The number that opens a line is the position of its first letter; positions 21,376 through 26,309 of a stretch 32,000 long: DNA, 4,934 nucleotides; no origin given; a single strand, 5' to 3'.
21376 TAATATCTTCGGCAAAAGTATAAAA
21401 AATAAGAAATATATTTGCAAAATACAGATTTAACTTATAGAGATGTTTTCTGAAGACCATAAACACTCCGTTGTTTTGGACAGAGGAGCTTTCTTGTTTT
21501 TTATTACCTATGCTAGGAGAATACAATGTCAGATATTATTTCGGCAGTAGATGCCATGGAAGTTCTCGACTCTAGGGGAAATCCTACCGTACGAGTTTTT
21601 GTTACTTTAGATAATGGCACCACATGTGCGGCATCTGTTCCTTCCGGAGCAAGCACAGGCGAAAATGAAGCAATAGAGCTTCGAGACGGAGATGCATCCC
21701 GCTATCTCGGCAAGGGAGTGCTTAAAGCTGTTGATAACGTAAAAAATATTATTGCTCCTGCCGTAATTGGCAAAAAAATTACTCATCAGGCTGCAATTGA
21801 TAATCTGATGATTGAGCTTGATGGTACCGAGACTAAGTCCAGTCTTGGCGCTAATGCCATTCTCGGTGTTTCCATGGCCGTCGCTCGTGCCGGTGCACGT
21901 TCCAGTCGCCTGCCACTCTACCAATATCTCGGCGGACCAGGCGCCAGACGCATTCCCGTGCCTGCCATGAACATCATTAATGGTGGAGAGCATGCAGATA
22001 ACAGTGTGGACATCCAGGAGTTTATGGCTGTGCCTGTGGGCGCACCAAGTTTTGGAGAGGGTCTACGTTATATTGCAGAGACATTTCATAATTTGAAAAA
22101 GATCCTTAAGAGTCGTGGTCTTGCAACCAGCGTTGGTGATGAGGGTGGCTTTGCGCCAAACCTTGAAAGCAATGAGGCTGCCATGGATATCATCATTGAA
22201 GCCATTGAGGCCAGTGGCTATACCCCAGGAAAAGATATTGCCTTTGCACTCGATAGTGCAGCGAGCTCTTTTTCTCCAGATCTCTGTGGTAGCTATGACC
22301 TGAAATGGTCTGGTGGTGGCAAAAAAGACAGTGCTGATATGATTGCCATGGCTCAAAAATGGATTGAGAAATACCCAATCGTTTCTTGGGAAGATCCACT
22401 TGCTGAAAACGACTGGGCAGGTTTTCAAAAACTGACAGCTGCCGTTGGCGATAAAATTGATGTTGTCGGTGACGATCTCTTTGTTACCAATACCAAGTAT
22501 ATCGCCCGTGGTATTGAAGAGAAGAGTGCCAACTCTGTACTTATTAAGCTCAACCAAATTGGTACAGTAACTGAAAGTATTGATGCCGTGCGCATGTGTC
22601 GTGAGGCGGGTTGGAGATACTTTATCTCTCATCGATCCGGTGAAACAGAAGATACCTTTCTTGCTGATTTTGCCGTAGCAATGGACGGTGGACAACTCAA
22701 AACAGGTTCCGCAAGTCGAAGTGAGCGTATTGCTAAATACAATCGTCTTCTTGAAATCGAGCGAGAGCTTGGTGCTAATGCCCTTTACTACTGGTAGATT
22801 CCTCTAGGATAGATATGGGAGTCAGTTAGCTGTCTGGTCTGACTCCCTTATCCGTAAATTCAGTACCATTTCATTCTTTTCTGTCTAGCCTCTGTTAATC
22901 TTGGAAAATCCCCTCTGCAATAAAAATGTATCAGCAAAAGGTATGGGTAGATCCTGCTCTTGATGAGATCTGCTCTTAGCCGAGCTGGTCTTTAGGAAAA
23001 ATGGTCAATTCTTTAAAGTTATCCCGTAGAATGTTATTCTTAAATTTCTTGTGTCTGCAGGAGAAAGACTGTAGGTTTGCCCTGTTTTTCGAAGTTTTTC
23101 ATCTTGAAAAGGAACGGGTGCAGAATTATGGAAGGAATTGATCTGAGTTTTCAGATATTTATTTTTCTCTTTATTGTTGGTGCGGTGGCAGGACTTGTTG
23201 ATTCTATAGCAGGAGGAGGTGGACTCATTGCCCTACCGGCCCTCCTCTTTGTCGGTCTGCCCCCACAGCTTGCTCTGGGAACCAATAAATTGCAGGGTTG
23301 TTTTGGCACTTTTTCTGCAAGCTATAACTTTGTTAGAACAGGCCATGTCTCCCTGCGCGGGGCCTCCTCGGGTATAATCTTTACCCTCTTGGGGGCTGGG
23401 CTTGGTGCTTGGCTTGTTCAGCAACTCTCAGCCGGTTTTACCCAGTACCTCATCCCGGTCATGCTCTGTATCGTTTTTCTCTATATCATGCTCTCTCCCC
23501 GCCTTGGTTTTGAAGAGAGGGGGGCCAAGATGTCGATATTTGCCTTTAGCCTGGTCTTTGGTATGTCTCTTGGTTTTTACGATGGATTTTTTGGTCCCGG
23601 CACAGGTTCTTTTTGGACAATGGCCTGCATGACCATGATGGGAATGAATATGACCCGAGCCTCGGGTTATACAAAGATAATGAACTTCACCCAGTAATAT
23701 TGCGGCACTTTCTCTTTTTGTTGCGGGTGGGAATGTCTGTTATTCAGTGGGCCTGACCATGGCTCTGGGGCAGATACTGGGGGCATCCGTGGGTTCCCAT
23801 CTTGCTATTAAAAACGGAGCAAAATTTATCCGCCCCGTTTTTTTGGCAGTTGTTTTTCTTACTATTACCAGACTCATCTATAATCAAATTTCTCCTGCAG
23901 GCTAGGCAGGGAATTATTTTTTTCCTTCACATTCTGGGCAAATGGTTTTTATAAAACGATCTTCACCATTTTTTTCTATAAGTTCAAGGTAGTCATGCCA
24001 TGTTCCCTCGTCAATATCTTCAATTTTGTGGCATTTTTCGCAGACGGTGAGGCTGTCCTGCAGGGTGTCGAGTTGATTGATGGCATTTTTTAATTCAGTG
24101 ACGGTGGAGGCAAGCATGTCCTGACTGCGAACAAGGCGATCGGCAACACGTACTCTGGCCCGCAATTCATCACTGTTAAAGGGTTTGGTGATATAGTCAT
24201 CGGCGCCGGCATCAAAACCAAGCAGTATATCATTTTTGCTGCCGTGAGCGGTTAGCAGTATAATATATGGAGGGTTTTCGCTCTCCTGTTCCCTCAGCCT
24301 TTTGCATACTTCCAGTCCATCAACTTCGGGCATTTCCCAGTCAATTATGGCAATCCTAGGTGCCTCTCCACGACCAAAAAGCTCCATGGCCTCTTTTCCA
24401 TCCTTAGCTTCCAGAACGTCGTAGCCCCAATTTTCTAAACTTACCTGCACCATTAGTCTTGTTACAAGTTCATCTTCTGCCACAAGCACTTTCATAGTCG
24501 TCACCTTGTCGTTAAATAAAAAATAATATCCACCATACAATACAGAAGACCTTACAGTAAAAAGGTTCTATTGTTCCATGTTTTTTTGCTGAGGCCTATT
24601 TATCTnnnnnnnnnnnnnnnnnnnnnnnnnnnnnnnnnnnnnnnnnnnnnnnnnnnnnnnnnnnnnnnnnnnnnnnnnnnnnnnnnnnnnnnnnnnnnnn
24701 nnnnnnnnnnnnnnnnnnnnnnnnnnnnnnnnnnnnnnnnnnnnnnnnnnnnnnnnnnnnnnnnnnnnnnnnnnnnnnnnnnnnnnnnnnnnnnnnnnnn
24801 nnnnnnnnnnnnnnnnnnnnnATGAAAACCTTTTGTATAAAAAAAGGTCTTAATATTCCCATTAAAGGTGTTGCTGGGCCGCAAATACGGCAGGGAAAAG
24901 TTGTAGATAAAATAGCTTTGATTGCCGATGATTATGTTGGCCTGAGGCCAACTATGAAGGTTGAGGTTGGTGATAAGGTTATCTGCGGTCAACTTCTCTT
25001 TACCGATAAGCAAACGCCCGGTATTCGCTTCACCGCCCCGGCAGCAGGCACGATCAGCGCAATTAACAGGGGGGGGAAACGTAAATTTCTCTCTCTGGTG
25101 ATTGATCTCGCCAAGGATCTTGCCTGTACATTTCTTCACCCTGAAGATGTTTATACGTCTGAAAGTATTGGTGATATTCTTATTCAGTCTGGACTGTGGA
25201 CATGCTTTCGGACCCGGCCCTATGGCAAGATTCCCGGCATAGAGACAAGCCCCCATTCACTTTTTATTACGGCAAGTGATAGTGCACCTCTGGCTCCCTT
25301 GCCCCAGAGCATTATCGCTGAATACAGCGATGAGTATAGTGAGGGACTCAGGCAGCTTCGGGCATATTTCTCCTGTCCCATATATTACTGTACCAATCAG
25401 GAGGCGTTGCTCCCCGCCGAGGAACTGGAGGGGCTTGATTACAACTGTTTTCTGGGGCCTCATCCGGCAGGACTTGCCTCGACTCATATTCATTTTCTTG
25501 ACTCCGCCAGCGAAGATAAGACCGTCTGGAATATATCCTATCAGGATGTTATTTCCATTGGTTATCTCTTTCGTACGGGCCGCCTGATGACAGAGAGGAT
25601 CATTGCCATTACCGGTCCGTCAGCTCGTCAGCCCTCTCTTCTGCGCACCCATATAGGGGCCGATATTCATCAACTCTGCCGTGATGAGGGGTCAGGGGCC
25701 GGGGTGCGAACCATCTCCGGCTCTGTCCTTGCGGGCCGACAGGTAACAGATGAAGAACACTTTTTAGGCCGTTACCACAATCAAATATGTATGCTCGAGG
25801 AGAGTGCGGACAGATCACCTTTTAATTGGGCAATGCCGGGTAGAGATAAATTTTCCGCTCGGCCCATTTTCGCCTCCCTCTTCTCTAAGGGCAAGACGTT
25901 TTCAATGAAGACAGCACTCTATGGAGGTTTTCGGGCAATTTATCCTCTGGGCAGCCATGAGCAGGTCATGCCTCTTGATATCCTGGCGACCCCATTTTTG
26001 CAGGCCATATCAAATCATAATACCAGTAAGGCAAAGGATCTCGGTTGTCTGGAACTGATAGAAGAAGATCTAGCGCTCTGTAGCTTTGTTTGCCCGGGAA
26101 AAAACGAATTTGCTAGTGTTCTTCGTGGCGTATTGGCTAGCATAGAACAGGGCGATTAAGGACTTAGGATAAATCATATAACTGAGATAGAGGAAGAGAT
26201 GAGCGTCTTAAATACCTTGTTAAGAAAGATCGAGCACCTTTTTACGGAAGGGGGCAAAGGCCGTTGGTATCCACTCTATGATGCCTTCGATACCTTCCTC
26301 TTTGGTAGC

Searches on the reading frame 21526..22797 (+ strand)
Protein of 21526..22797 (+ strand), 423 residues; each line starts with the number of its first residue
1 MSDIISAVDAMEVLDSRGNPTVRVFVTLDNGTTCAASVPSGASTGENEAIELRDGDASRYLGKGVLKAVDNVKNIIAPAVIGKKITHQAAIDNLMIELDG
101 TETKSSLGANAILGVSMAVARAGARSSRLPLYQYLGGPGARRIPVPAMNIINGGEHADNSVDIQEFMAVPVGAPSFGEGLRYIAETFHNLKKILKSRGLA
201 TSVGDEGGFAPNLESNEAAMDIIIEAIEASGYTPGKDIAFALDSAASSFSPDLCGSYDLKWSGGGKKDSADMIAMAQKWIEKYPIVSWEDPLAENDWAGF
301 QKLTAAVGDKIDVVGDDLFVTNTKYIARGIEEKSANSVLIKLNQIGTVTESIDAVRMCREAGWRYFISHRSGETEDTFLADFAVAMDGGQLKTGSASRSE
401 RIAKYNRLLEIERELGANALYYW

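Call 62: search_protein_families(library=pfam, proteins=[window:21526-22797:+], max_evalue=0.0001)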
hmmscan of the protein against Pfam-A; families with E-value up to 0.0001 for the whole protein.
window:21526-22797:+ (423 aa): 4 families
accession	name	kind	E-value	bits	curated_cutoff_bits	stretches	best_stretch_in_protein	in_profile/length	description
PF00113.28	Enolase_C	-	1.3e-114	382.9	21.5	1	143-421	4-287/296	Enolase, C-terminal TIM barrel domain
PF03952.21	Enolase_N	-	5.6e-58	195.2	35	1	5-135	1-131/131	Enolase, N-terminal domain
PF13378.12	MR_MLE_C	-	1e-06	29.1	29.4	1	268-368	56-153/219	Enolase C-terminal domain-like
PF07476.17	MAAL_C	-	2.4e-05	24.1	27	1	301-377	130-205/249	Methylaspartate ammonia-lyase C-terminus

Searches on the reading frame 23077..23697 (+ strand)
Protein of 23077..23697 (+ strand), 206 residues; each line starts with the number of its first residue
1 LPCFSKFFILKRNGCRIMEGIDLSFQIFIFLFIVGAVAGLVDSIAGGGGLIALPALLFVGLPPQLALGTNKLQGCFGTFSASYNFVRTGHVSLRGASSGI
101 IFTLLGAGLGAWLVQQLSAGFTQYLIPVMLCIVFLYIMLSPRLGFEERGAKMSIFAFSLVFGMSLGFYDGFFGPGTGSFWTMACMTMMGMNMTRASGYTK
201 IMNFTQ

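Call 62: search_protein_families(library=pfam, proteins=[window:23077-23697:+], max_evalue=0.0001)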
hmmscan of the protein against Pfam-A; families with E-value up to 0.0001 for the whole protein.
window:23077-23697:+ (206 aa): 1 family
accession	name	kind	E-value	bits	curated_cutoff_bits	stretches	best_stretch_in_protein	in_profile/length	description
PF01925.25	TauE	-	4.7e-35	121.8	32.6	1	31-204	1-175/237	Sulfite exporter TauE/SafE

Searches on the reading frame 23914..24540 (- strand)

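Call 63: search_protein_families(library=pfam, proteins=[window:23914-24540:-], max_evalue=0.0001)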
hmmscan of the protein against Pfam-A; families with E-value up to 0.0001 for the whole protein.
window:23914-24540:- (208 aa): 1 family
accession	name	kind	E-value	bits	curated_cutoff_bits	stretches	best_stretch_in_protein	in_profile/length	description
PF00072.30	Response_reg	-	2.7e-27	95.6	30.2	1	18-131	1-111/111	Response regulator receiver domain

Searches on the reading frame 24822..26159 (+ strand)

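Call 63: search_protein_families(library=pfam, proteins=[window:24822-26159:+], max_evalue=0.0001)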
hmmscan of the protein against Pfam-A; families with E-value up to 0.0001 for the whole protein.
window:24822-26159:+ (445 aa): 3 families
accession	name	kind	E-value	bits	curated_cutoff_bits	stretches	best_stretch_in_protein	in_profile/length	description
PF24836.1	NQRA_2nd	-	1.4e-51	174.9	25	1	112-255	2-145/145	NqrA second alpha/beta domain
PF05896.17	NQRA_N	-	1.6e-33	115.2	25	1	5-96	2-93/94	NqrA N-terminal barrel-sandwich hybrid domain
PF11973.14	NQRA_SLBB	-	8.5e-17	61.8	27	1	260-309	1-50/51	NQRA C-terminal domain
